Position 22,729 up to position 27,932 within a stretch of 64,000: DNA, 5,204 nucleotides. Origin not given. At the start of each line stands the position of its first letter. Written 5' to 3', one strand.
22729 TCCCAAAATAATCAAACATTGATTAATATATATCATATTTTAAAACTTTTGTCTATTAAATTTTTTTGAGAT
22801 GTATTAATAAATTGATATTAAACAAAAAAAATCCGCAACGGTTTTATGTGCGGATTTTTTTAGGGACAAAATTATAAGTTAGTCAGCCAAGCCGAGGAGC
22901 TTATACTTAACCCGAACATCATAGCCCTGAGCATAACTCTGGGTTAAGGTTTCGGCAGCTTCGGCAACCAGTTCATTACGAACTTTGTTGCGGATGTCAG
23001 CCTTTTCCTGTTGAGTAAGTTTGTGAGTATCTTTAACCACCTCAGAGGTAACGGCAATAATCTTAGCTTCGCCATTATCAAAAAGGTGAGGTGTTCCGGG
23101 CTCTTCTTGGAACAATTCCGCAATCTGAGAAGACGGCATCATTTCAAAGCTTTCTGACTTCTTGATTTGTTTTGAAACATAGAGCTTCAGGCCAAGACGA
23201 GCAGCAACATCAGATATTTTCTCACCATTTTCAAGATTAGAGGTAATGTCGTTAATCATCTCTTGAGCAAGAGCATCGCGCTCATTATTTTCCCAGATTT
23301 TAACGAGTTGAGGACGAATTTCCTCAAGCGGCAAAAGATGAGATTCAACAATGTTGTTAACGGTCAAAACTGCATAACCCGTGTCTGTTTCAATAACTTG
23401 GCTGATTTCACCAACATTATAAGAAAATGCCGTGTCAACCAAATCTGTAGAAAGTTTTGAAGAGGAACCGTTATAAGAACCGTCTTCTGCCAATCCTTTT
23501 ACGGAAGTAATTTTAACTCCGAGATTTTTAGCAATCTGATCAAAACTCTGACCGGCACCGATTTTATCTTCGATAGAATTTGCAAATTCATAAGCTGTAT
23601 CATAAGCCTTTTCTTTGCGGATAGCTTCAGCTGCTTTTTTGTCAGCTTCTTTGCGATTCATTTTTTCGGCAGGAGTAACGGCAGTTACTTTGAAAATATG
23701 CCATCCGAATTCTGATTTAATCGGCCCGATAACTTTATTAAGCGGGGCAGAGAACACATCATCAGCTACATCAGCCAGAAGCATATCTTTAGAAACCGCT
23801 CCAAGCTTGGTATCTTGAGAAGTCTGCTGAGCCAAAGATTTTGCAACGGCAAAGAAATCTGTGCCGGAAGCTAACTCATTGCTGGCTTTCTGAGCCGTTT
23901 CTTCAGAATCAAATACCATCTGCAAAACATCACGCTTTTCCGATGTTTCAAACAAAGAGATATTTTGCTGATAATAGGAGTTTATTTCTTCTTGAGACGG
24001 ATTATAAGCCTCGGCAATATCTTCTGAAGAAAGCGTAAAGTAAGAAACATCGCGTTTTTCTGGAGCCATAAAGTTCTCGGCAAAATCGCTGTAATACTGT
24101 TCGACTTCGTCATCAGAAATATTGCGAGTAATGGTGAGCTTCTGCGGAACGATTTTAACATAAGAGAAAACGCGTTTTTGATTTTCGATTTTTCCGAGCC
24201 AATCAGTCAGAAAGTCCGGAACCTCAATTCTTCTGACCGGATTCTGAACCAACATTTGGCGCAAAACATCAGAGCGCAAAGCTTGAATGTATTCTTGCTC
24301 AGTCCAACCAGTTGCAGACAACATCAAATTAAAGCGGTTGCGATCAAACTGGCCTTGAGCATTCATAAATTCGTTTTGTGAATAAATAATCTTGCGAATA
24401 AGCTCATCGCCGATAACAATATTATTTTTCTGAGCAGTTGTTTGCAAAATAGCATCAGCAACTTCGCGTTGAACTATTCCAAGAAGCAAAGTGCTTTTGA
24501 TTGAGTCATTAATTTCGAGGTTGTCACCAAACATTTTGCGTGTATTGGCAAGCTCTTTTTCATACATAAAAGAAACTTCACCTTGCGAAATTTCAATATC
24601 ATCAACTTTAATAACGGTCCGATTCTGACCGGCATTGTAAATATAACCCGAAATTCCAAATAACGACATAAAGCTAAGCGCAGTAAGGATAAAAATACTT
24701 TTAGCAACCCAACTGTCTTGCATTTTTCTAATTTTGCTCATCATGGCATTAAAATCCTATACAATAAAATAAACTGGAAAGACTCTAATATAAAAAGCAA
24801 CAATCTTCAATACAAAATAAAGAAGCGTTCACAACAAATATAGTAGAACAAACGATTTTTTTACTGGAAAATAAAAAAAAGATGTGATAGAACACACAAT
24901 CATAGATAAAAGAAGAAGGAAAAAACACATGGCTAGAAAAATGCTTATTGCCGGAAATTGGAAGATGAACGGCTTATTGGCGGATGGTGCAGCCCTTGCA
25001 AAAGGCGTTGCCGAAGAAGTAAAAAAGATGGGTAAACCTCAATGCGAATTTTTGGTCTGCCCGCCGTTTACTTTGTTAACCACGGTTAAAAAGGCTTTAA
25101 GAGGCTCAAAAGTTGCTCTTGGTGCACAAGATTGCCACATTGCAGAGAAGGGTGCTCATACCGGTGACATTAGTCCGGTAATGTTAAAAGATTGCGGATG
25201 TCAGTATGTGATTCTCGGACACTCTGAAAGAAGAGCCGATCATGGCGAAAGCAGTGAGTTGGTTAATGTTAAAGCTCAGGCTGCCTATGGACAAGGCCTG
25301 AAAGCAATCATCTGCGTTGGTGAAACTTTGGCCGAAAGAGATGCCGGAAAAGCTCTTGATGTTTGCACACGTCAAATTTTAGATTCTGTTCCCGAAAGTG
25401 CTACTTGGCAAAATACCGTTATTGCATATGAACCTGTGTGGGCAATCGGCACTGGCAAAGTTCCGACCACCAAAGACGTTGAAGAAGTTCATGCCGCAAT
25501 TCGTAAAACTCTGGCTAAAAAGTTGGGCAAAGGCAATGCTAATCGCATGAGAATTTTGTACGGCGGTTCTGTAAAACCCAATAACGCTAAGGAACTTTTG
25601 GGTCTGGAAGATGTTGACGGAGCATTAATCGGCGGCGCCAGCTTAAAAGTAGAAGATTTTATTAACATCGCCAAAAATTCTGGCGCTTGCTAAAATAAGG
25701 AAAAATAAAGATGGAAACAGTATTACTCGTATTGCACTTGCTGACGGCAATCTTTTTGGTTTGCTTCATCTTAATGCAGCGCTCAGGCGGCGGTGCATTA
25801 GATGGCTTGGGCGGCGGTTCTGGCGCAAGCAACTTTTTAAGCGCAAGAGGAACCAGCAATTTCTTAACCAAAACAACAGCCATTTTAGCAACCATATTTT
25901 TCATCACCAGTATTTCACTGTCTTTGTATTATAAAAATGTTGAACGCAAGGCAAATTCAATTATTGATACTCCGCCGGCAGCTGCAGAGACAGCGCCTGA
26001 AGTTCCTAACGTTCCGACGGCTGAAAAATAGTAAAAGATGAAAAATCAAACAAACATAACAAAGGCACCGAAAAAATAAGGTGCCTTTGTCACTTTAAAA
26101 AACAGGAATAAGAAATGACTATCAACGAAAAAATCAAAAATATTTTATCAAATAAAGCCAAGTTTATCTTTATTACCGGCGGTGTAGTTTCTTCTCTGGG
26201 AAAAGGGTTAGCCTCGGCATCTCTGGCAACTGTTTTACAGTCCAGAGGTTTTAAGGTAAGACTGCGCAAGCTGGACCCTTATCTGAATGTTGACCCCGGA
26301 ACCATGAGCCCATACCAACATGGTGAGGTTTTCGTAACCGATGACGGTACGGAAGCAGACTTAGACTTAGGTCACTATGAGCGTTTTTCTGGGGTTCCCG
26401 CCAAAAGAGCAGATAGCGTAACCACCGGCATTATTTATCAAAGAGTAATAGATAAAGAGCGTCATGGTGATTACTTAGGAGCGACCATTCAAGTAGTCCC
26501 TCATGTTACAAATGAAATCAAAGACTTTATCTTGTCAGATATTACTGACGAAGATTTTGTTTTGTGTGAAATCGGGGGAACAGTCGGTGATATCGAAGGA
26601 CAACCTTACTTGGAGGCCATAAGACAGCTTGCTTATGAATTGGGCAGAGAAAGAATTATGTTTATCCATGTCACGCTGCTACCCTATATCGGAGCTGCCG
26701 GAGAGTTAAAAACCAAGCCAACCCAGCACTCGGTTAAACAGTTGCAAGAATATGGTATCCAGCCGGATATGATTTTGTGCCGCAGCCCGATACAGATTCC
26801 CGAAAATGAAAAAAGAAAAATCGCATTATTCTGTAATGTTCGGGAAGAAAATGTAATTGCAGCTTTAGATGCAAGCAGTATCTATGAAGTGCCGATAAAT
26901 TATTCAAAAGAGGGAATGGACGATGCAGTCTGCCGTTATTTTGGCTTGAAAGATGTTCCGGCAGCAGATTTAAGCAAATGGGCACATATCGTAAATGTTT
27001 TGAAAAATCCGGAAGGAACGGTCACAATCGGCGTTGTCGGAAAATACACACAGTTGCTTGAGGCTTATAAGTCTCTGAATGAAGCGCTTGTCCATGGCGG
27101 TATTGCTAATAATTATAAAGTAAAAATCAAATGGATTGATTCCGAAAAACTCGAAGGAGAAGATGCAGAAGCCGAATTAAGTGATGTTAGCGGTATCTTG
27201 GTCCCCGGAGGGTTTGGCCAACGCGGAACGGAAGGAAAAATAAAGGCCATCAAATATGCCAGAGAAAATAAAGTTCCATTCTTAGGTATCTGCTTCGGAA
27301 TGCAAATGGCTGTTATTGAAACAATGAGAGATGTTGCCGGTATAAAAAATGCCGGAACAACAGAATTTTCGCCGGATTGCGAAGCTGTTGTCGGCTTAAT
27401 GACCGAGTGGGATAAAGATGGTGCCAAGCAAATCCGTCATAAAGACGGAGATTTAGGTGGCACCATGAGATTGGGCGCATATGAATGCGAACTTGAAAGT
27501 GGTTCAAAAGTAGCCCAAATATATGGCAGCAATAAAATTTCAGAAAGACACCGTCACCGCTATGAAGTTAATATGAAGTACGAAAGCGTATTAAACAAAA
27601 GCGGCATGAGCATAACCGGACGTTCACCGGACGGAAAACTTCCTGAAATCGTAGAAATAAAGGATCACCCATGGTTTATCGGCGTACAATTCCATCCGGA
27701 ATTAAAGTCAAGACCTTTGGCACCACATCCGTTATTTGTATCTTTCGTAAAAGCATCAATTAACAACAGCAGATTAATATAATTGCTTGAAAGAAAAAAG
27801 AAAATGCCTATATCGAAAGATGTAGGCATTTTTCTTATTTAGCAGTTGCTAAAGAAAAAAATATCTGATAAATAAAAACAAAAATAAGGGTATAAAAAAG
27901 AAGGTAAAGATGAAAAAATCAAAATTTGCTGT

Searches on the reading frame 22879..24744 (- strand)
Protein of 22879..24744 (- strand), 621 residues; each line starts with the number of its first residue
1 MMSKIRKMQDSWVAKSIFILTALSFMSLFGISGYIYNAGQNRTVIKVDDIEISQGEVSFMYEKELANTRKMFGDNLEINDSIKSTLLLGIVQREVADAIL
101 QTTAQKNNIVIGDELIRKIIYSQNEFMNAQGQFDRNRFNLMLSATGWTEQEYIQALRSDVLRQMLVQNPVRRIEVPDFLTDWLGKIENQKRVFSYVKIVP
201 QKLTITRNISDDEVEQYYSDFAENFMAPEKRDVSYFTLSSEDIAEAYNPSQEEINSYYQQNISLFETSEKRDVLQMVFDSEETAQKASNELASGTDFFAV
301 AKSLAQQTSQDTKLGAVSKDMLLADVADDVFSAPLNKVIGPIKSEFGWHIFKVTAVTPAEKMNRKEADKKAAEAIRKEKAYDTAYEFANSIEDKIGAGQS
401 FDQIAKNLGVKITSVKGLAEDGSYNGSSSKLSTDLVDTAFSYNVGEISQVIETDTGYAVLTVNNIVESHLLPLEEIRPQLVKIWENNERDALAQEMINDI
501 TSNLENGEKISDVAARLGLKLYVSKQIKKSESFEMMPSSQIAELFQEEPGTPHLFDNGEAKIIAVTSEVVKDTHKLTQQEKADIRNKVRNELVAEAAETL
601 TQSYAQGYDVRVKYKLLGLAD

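Call 8: search_protein_families(library=ncbifam, proteins=[window:22879-24744:-], max_evalue=0.00001)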
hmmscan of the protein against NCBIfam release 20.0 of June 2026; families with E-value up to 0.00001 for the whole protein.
window:22879-24744:- (621 aa): 7 families
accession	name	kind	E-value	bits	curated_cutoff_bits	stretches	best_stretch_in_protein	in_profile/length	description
NF008054.0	PRK10788.1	equivalog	3.3e-51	174.7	493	1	1-391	1-393/626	peptidylprolyl isomerase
NF000809.0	PRK00059.1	equivalog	1.7e-33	116.5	303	3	250-362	175-293/336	peptidylprolyl isomerase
TIGR02933.1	nifM_nitrog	equivalog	2.1e-16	60.6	168.2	1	246-376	99-240/256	nitrogen fixation protein NifM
NF002846.0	PRK03095.1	equivalog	1.2e-14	54.5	361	1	276-384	138-248/287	peptidylprolyl isomerase PrsA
NF002824.0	PRK02998.1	subfamily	4.9e-11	42.5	360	1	274-362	138-229/283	peptidylprolyl isomerase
NF008038.0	PRK10770.1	equivalog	1.7e-09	37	394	1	275-460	190-378/431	peptidylprolyl isomerase SurA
NF011969.0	PRK15441.1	equivalog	1.7e-06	28.4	127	0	274-353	8-89/93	peptidylprolyl isomerase PpiC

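Call 98: find_encoding_contigs(protein=window:22879-24744:-, flank=5500, max_places=10)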
Protein window:22879-24744:- (621 aa): 2 contigs read that carry it; 1 place shown.
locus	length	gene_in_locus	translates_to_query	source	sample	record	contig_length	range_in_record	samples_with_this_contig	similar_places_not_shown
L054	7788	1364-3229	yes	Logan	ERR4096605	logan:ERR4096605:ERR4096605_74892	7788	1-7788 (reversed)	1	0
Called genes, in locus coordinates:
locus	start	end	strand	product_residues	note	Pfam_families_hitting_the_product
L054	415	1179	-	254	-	PF00121:TIM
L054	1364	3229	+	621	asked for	PF13623:SurA_N_2, PF13624:SurA_N_3, PF13145:Rotamase_2, PF00639:Rotamase, PF13616:Rotamase_3, PF00639:Rotamase (weak), PF13145:Rotamase_2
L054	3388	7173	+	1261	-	PF00270:DEAD, PF04851:ResIII, PF00271:Helicase_C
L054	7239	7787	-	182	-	?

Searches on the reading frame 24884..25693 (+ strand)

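Call 8: search_protein_families(library=ncbifam, proteins=[window:24884-25693:+], max_evalue=0.00001)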
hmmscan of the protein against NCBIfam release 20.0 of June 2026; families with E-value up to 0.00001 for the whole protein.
window:24884-25693:+ (269 aa): 9 families
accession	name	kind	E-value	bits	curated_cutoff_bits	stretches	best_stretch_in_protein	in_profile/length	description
NF010569.0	PRK13962.1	equivalog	5.2e-85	285.9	883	1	14-265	393-643/645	bifunctional phosphoglycerate kinase/triosephosphate isomerase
NF000722.0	PRK00042.2-1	equivalog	5.8e-70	235.5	293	1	19-265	3-247/256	triose-phosphate isomerase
NF011163.0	PRK14565.1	equivalog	2.3e-64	217.4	298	1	20-265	3-233/240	triosephosphate isomerase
TIGR00419.1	tim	equivalog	4.1e-60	203.4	130.6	1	21-256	1-227/228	triose-phosphate isomerase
NF000728.0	PRK00042.3-2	equivalog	7.2e-50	169.7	255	1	20-265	1-228/231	triose-phosphate isomerase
NF012036.0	PRK15492.1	equivalog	1.8e-41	142.2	509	1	16-263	1-255/261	triosephosphate isomerase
NF011497.0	PRK14905.1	equivalog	6.5e-36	124.4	485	1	53-261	40-254/357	triosephosphate isomerase/PTS system glucose/sucrose-specific transporter subunit IIB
NF000729.0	PRK00042.3-3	equivalog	3.9e-32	112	309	1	45-262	24-230/234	triose-phosphate isomerase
NF003302.0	PRK04302.1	subfamily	1.1e-12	48.1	132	1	38-149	24-125/223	triose-phosphate isomerase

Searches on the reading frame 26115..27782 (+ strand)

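Call 8: search_protein_families(library=ncbifam, proteins=[window:26115-27782:+], max_evalue=0.00001)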
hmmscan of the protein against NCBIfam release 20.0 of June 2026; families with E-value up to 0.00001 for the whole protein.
window:26115-27782:+ (555 aa): 7 families
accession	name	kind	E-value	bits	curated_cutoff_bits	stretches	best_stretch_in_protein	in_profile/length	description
NF003792.0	PRK05380.1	equivalog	1e-249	829.7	308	1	14-552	2-530/534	CTP synthase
TIGR00337.1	PyrG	equivalog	1.3e-232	773.1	462.75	1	14-547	2-526/526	glutamine hydrolyzing CTP synthase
NF004836.1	PRK06186.1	equivalog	2.1e-44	151.4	260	2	303-426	1-124/228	CTP synthase C-terminal region-related (seleno)protein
TIGR00888.1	guaA_Nterm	equivalog_domain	2.8e-08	33.4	172.15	0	347-402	29-86/188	glutamine-hydrolyzing GMP synthase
TIGR01368.1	CPSaseIIsmall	equivalog_domain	1.7e-07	30.6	307.35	0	480-547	295-358/361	glutamine-hydrolyzing carbamoyl-phosphate synthase small subunit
NF001975.0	PRK00758.1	equivalog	1.9e-06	27.6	198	0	342-403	27-85/185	GMP synthase subunit A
NF008471.0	PRK11366.1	equivalog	2.1e-06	27.4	266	0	498-547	194-243/254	gamma-glutamyl-gamma-aminobutyrate hydrolase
